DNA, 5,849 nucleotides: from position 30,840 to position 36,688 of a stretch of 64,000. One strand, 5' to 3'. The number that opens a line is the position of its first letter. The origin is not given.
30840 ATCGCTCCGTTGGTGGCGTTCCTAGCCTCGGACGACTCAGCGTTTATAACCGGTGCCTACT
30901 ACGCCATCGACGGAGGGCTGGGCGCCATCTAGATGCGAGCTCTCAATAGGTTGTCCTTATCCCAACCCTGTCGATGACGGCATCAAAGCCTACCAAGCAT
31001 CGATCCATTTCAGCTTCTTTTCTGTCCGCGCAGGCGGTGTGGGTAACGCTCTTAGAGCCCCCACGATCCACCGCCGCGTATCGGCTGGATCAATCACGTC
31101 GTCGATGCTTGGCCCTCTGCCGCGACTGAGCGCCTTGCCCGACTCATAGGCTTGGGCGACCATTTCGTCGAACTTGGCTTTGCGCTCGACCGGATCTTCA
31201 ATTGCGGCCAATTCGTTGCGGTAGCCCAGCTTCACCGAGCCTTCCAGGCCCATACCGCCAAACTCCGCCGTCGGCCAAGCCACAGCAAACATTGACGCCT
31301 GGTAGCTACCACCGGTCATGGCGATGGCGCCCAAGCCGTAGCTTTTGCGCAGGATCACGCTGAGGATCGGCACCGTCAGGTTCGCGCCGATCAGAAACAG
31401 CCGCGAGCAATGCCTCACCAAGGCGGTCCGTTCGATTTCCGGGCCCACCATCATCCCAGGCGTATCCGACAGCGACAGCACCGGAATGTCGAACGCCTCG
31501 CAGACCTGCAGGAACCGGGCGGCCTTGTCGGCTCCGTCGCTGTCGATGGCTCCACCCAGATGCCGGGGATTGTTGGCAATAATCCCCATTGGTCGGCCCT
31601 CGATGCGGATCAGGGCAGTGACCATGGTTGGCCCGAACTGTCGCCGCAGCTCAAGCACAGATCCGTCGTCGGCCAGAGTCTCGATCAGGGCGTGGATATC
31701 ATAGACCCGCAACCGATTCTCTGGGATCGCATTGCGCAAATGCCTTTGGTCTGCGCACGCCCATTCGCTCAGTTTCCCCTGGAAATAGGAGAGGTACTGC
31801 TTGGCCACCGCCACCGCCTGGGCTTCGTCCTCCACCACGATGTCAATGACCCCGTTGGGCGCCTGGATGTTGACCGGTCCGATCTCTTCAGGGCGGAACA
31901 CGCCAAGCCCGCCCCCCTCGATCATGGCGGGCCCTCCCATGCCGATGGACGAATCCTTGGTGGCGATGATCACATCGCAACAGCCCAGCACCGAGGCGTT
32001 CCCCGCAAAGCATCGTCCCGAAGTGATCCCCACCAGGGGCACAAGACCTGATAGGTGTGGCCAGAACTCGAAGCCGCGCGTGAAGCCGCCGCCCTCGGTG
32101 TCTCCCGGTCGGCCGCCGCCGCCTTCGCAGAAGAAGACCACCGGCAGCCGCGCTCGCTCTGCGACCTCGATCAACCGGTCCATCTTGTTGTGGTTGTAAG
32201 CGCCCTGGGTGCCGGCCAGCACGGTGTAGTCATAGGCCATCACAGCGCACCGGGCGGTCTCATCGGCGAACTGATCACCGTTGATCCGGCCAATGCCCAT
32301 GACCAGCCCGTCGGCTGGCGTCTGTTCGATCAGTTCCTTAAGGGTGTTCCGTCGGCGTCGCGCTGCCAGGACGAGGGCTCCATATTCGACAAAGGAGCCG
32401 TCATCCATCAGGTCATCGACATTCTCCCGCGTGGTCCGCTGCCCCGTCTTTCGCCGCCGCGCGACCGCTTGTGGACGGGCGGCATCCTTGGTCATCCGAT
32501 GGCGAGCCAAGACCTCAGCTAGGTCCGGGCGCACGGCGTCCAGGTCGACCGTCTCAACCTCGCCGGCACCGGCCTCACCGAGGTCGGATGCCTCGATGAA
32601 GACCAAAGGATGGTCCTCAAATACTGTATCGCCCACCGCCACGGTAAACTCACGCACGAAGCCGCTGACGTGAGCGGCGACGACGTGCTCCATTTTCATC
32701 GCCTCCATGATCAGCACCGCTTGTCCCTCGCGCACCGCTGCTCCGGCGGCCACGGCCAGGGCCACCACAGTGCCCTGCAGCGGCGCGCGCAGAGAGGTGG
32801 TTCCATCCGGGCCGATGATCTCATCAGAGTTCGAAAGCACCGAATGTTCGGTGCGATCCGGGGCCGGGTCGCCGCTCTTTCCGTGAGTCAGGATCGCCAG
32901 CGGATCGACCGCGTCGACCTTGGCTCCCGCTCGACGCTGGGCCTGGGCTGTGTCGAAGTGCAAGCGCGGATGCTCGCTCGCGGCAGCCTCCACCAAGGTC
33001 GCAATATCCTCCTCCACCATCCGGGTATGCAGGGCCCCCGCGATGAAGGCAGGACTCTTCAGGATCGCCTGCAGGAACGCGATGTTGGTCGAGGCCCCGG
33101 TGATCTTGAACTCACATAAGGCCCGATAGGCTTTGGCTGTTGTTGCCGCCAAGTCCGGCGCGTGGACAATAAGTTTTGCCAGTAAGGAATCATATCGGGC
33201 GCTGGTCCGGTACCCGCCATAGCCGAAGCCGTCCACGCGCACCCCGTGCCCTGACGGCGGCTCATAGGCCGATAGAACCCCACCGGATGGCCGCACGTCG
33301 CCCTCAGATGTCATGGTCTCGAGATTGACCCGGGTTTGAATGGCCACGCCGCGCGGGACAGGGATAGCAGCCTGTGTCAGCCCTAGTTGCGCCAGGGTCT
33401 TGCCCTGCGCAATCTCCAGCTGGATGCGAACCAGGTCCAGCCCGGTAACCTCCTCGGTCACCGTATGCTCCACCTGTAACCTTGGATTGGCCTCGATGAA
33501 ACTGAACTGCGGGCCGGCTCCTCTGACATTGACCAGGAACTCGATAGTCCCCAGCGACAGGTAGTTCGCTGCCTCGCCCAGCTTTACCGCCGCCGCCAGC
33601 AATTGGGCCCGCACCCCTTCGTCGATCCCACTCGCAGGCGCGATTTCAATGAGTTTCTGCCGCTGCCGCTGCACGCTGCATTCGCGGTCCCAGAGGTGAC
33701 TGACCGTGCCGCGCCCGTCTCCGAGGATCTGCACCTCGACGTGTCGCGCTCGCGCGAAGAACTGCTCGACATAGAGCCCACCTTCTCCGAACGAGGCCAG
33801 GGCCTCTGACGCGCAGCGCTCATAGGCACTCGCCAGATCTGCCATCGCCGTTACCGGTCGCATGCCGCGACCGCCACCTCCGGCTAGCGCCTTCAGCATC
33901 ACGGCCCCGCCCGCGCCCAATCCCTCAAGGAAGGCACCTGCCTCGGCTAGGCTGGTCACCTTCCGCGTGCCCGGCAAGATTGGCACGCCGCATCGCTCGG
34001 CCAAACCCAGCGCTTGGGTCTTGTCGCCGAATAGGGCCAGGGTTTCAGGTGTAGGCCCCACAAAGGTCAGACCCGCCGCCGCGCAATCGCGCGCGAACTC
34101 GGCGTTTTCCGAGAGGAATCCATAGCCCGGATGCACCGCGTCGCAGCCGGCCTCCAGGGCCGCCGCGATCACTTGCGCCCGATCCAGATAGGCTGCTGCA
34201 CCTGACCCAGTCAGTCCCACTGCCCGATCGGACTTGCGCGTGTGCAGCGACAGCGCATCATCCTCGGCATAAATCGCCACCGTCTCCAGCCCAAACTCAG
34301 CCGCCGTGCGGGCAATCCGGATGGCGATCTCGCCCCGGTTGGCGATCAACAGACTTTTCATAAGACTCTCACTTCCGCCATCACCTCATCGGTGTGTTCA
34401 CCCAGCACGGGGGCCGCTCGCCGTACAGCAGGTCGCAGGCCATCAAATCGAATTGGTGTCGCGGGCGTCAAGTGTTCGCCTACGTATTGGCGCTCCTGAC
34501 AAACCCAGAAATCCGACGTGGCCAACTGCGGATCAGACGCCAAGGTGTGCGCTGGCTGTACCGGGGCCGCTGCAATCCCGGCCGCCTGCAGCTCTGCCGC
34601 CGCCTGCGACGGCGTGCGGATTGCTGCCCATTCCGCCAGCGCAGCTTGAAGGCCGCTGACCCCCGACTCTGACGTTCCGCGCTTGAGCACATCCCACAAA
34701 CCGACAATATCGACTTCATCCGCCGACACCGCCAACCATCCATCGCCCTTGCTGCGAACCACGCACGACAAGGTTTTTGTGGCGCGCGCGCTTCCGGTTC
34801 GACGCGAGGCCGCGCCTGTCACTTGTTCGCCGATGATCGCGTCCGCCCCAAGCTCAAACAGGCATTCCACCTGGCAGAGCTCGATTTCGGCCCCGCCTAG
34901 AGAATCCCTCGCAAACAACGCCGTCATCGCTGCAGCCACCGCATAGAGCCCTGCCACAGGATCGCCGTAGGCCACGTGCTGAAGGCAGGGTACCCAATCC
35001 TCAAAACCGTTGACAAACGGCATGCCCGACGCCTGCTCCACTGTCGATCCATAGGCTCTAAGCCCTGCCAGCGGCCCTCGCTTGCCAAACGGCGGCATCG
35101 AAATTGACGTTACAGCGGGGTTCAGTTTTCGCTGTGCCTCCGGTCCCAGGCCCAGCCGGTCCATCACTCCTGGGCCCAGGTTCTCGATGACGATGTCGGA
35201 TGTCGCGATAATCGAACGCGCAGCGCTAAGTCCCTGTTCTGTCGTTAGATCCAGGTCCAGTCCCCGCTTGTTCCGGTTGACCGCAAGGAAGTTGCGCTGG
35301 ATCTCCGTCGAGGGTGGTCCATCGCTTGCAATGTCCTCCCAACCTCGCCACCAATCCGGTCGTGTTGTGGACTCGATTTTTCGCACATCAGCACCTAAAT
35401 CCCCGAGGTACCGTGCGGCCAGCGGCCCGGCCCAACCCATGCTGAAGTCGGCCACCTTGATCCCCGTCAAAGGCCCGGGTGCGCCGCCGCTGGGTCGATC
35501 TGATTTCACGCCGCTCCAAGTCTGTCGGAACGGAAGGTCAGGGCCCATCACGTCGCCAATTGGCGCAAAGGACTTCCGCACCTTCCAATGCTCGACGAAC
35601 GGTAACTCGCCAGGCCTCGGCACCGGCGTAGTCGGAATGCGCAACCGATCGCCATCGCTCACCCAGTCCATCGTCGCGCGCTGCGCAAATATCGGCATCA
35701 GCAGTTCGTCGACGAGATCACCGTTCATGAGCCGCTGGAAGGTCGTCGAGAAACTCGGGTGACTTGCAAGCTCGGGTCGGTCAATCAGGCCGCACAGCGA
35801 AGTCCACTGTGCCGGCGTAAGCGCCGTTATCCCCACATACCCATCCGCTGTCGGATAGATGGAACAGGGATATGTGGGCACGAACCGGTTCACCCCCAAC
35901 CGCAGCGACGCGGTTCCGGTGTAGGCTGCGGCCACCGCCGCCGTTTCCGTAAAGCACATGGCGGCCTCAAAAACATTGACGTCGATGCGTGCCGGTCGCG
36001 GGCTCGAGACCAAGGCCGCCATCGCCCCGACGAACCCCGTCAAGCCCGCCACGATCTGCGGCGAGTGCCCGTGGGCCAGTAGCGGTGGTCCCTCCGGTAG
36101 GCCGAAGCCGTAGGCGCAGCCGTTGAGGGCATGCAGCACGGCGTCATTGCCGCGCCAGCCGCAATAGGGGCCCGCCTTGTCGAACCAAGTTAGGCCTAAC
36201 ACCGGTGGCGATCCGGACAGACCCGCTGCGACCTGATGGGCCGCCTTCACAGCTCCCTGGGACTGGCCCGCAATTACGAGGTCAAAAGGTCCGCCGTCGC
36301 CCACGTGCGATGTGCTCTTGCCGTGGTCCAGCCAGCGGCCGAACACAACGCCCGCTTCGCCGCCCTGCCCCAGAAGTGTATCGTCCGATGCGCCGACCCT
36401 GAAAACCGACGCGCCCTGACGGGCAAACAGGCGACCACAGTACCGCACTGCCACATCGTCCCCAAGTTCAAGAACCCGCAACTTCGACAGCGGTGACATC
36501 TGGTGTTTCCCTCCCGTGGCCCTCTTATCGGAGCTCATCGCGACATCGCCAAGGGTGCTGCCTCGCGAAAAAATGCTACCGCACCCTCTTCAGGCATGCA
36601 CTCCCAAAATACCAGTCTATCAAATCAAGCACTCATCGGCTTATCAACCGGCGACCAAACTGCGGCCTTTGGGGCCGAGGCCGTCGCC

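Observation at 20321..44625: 24-kb catabolic island for an unknown substrate, bracketed by two paralogous tandem-TetR regulators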

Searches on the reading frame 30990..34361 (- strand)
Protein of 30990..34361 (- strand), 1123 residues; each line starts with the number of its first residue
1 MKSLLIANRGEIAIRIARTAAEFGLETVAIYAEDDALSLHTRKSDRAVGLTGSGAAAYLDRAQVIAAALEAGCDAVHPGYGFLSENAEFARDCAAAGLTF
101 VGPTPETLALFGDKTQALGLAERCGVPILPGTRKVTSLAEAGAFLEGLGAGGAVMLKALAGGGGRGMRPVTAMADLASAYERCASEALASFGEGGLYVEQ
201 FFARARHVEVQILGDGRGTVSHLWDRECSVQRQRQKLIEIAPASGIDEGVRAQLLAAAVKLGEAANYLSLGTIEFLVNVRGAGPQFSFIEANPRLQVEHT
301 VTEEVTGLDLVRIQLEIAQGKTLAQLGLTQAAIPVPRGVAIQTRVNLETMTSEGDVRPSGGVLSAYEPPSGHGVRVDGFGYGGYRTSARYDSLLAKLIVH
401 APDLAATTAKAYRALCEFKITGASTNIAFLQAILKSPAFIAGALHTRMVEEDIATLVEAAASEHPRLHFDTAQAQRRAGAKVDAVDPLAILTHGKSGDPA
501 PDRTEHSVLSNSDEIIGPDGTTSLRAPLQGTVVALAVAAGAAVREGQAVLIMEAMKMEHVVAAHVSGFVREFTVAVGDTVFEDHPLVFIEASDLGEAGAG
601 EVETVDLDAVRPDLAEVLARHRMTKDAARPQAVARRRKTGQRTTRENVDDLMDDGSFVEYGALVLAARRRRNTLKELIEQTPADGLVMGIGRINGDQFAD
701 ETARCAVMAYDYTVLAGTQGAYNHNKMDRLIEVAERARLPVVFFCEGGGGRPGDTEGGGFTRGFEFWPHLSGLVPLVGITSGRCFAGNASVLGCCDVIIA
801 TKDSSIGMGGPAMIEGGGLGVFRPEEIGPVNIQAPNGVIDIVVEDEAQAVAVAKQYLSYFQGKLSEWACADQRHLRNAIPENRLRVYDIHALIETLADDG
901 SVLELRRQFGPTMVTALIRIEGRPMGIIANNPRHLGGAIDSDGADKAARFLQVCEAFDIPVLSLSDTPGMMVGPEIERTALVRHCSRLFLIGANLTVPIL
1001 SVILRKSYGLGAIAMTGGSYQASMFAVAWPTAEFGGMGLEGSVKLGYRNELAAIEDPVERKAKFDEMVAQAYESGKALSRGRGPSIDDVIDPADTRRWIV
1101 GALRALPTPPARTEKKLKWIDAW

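Call 4: search_protein_families(library=pfam, proteins=[window:30990-34361:-])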
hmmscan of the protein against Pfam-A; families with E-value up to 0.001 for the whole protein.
window:30990-34361:- (1123 aa): 7 families
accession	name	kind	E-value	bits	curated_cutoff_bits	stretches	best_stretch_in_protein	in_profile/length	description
PF01039.27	Carboxyl_trans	-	2.8e-78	264.2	22.3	1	637-1111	3-483/493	Carboxyl transferase domain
PF02786.22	CPSase_L_D2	-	3.9e-52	177.3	19.8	1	113-325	1-210/211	Carbamoyl-phosphate synthase L chain, ATP binding domain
PF00289.28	Biotin_carb_N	-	6.3e-41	139.7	25.5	1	2-108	3-110/110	Biotin carboxylase, N-terminal domain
PF02785.25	Biotin_carb_C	-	3.8e-29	101.4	32.4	1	342-451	1-108/108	Biotin carboxylase C-terminal domain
PF00364.28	Biotin_lipoyl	-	2.5e-13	50.1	22.1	1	524-588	3-72/73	Biotin-requiring enzyme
PF03255.19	ACCA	-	3.2e-09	36.8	23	1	934-1019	123-208/310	Acetyl co-enzyme A carboxylase carboxyltransferase-like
PF16576.10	HlyD_D23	-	0.00047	19.9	30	0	559-599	20-61/214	Barrel-sandwich domain of CusB or HlyD membrane-fusion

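Call 6: search_protein_families(library=ncbifam, proteins=[window:30990-34361:-], max_evalue=0.00001)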
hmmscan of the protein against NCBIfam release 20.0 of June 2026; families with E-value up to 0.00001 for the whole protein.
window:30990-34361:- (1123 aa): 28 families (the best 25 are shown)
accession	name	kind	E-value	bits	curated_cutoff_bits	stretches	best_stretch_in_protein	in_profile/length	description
NF009554.0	PRK12999.1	equivalog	7.7e-175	583.7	965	2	1-458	5-460/1147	pyruvate carboxylase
TIGR01235.1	pyruv_carbox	equivalog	1.1e-152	509.9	1114.45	2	4-452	2-451/1143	pyruvate carboxylase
TIGR02712.1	urea_carbox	equivalog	2.6e-144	482.5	1303.85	2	2-451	2-441/1201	urea carboxylase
NF006367.0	PRK08591.1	subfamily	4.4e-136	454.2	597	1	1-454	2-446/451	acetyl-CoA carboxylase biotin carboxylase subunit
NF009471.0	PRK12833.1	equivalog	6.2e-130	433.8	686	1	2-458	6-453/467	acetyl-CoA carboxylase biotin carboxylase subunit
NF005525.0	PRK07178.1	equivalog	8.6e-129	430.2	768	1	1-454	2-444/471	acetyl-CoA carboxylase biotin carboxylase subunit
TIGR00514.1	accC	equivalog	2.2e-128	428.9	626.5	1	2-452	3-444/449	acetyl-CoA carboxylase biotin carboxylase subunit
NF006406.0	PRK08654.1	equivalog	3.5e-127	424.9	739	1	2-465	3-458/499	acetyl-CoA carboxylase biotin carboxylase subunit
NF006287.0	PRK08463.1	equivalog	1.9e-121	406.2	775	1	2-464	3-456/479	acetyl-CoA carboxylase subunit A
NF004085.0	PRK05586.1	equivalog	2.4e-119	399.2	723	1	2-453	3-445/448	acetyl-CoA carboxylase biotin carboxylase subunit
NF006286.0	PRK08462.1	equivalog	7.7e-109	364.5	740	1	1-451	4-443/445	acetyl-CoA carboxylase biotin carboxylase subunit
TIGR01117.1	mmdA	subfamily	5.5e-76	256.4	998.8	1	625-1108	14-497/512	methylmalonyl-CoA decarboxylase subunit alpha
NF006761.0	PRK09282.1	domain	7.2e-14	51.2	402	1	517-590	517-590/591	pyruvate carboxylase subunit B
TIGR01108.1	oadA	equivalog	1.5e-13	50.1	756.5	1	514-583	510-579/582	sodium-extruding oxaloacetate decarboxylase subunit alpha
NF010643.0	PRK14040.1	subfamily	9.5e-13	47.5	892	1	508-587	524-592/595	oxaloacetate decarboxylase subunit alpha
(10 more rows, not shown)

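Call 7: find_related_loci(query=window:30990-34361:-, collection=genome_contigs, flank=10000)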
Query window:30990-34361:- (1123 aa) in genome_contigs; peptide patterns used: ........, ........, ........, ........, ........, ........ (x = any residue, [..] = any of these).
600 stretches matched a pattern (row limit reached: there are more); 589 encode a relative of the query (tblastn E <= 1e-3); the best 80 are kept; 80 distinct loci.
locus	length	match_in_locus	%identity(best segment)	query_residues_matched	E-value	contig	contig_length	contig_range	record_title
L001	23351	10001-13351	70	1-1123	0e+0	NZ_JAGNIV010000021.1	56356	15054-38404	MAG: Phenylobacterium sp. isolate Go_SlAct_bin_515 Go_SlAct_1651_length_56356_cov_9.389497, whole genome shotgun sequenc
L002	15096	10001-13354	71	1-1123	0e+0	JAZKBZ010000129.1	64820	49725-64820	MAG: Pseudomonadota bacterium isolate ADI_H3L2_122-bin012_1 ADIH3L2_B012_1_000000000129, whole genome shotgun sequence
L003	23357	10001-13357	68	1-1123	0e+0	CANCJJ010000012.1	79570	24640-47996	MAG: Phenylobacterium aquaticum isolate JR-MC-G-240519-88 genome assembly, contig: JR-MC-G-240519-C366, whole genome sho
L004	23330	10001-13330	69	1-1123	0e+0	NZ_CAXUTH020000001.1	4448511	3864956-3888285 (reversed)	Phenylobacterium sp. LjRoot97 LJR097c1, whole genome shotgun sequence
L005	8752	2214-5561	70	1-1123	0e+0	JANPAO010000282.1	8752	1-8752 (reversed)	MAG: Phenylobacterium sp. isolate VAR_79_metabat_202 VAR_79_k141_4785228, whole genome shotgun sequence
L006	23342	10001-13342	68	1-1123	0e+0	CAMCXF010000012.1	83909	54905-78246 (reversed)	MAG: Phenylobacterium deserti isolate MH-21oct19-105 genome assembly, contig: MH-21oct19-C367, whole genome shotgun sequ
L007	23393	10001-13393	66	1-1123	0e+0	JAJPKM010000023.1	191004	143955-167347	MAG: Gammaproteobacteria bacterium isolate Centralia_MAG_79 k107_5493913, whole genome shotgun sequence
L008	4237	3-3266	67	27-1123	0e+0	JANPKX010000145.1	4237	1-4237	MAG: Alphaproteobacteria bacterium isolate VAR_61_metabat_160 VAR_61_k141_1255857, whole genome shotgun sequence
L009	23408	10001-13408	62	1-1123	0e+0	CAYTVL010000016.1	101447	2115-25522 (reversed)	MAG TPA_asm: uncultured Enterobacteriaceae bacterium isolate binchicken_co185_232 genome assembly, contig: NODE_263_leng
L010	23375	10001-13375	76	1-1123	0e+0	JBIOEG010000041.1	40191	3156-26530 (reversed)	MAG: Caulobacterales bacterium isolate GcC5-38 k141_841450_length_40191_cov_56.7886, whole genome shotgun sequence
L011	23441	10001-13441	62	2-1123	0e+0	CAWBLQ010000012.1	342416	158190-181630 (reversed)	MAG: Candidatus Binataceae bacterium isolate MFD02248.bin.1.59 genome assembly, contig: contig_66758, whole genome shotg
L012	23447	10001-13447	61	1-1123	0e+0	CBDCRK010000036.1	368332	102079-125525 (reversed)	MAG: uncultured Candidatus Binatia bacterium isolate c14ce093-c1b4-4a9f-a633-4da5294aefe4 genome assembly, contig: conti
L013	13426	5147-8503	68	1-1123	0e+0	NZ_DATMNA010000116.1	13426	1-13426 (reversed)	MAG: Phenylobacterium sp. isolate SMAG_U12838 k141_2498534, whole genome shotgun sequence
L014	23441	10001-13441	61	2-1123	0e+0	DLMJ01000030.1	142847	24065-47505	MAG TPA_asm: Candidatus Binatus soli isolate UBA7539 UBA7539_contig_58, whole genome shotgun sequence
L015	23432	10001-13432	61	2-1123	0e+0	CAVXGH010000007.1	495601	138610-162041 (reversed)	MAG: uncultured delta proteobacterium isolate MFD05512.bin.1.184 genome assembly, contig: contig_29699, whole genome sho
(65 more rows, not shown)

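Call 13: search_solved_structures(query=window:30990-34361:-, max_evalue=1e-30)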
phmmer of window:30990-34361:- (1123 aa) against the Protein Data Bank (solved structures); distinct sequences matched with E-value up to 1e-30: 113 (the best 60 are shown).
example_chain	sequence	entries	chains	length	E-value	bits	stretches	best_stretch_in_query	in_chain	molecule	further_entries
4rcn_A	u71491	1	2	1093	0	1069.4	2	520-1100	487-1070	long-chain acyl-CoA carboxylase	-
5fif_A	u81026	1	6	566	4.9e-180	604.2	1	596-1116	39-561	Carboxylase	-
5h80_A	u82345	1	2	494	4.4e-142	478.6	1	4-461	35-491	Carboxylase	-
7wta_A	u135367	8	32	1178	5.3e-126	425.3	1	2-453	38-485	Pyruvate carboxylase, mitochondrial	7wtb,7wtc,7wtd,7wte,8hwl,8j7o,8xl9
5vyw_A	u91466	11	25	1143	3e-117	396.4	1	1-450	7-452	Pyruvate carboxylase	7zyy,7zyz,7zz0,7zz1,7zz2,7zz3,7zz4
5vyz_A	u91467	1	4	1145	3e-117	396.3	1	1-450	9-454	Pyruvate carboxylase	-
5vz0_A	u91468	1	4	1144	3e-117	396.3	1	1-450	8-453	Pyruvate carboxylase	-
3ho8_A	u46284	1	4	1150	3.8e-117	396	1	2-452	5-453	Pyruvate carboxylase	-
3hbl_A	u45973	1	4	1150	3.8e-117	396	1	2-452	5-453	Pyruvate carboxylase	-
3hb9_A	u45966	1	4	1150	3.8e-117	396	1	2-452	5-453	Pyruvate carboxylase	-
3bg5_A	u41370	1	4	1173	4.1e-117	395.9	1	2-452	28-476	Pyruvate carboxylase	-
4hnt_A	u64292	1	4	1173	5.7e-117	395.4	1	2-452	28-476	Pyruvate carboxylase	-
4hnu_A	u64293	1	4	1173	1.4e-116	394.1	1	2-452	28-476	Pyruvate carboxylase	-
4hnv_A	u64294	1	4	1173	2e-116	393.6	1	2-452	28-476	Pyruvate carboxylase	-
8gk8_C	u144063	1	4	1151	2.7e-116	393.2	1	2-452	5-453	Pyruvate carboxylase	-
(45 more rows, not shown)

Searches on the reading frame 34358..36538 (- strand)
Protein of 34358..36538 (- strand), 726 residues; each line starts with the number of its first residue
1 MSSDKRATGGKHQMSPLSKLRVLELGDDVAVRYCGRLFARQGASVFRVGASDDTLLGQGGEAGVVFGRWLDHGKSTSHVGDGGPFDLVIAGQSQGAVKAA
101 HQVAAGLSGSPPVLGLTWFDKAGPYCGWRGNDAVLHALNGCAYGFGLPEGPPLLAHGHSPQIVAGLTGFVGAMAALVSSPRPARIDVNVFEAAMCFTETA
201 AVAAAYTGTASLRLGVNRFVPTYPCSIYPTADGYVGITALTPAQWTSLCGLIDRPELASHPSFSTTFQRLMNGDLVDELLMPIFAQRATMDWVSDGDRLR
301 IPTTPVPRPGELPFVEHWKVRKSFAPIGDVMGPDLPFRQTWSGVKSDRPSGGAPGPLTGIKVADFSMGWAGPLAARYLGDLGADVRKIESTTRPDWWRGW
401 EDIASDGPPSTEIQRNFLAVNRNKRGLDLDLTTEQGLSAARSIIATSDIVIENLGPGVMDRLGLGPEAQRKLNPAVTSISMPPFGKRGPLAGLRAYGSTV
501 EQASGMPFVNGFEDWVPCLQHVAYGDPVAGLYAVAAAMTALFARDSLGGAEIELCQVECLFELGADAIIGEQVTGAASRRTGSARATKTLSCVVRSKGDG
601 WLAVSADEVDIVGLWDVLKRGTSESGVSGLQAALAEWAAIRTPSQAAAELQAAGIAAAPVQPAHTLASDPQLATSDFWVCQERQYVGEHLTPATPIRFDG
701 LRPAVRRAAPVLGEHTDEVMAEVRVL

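Call 4: search_protein_families(library=pfam, proteins=[window:34358-36538:-])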
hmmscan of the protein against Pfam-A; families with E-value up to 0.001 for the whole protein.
window:34358-36538:- (726 aa): 1 family
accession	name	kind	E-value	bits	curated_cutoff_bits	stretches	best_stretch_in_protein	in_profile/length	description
PF02515.22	CoA_transf_3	-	8.5e-108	361.2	23.3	2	357-716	1-366/366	CoA-transferase family III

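Call 6: search_protein_families(library=ncbifam, proteins=[window:34358-36538:-], max_evalue=0.00001)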
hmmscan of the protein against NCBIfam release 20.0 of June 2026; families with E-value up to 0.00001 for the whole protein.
window:34358-36538:- (726 aa): 7 families
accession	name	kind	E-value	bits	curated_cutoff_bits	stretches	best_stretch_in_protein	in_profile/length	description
NF052585.1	SucGlutTfsCaiB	equivalog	5.8e-54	183.2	750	2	355-724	6-389/394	succinate--glutarate CoA-transferase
TIGR03253.1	oxalate_frc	equivalog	2.6e-45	154.9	504.2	2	356-548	3-190/416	formyl-CoA transferase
NF003809.0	PRK05398.1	subfamily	2.6e-44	151.4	442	2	356-549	4-193/416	formyl-CoA transferase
NF008511.0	PRK11430.1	equivalog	8.7e-42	143.6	522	2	353-584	6-232/381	CoA:oxalate CoA-transferase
NF041294.1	Scnl_mescCoAtase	equivalog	2.7e-41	142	700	2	357-720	4-380/381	succinyl-CoA:mesaconate CoA-transferase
NF002914.1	PRK03525.1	equivalog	2.5e-20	72.7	413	1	355-722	8-380/400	L-carnitine CoA-transferase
TIGR04253.1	mesacon_CoA_iso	equivalog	2.2e-09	36.8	725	1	632-723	290-383/403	2-methylfumaryl-CoA isomerase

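Call 14: search_solved_structures(query=window:34358-36538:-, max_evalue=1e-10)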
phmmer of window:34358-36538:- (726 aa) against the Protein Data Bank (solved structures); distinct sequences matched with E-value up to 1e-10: 29.
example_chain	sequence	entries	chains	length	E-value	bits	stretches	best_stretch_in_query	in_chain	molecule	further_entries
2vjn_A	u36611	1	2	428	7.9e-39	136.9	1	356-554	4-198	FORMYL-COENZYME A TRANSFERASE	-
1p5h_A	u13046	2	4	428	8.1e-39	136.8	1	356-554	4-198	Formyl-coenzyme A transferase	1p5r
2vjk_A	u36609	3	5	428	8.1e-39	136.8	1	356-554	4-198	FORMYL-COENZYME A TRANSFERASE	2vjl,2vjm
1t4c_A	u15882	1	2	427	9.1e-39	136.7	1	356-554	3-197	Formyl-CoA:oxalate CoA-transferase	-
2vjo_A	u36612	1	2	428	1.1e-38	136.4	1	356-554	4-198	FORMYL-COENZYME A TRANSFERASE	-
1vgr_A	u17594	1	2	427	3.2e-38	134.8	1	356-554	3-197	Formyl-coenzyme A transferase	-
1t3z_A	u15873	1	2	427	6.2e-38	133.9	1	356-554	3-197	Formyl-coenzyme A transferase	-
2vjm_B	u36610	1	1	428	8e-38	133.5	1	356-554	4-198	FORMYL-COENZYME A TRANSFERASE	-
9br6_A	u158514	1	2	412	1e-37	133.2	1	355-573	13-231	Succinate--hydroxymethylglutarate CoA-transferase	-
1vgq_A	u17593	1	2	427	1.2e-37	133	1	356-554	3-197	Formyl-coenzyme A transferase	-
2vjp_A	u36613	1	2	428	1.5e-37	132.6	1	356-554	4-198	FORMYL-COENZYME A TRANSFERASE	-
9br7_A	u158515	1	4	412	1.8e-37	132.4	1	355-583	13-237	Succinate--hydroxymethylglutarate CoA-transferase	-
2vjq_A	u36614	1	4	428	3.2e-37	131.6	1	356-554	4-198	FORMYL-COENZYME A TRANSFERASE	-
10uh_A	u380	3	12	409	7.9e-33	117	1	356-561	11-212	Formyl-coenzyme a transferase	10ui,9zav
4ed9_A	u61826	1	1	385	2.9e-32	115.1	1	355-723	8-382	CAIB/BAIF family protein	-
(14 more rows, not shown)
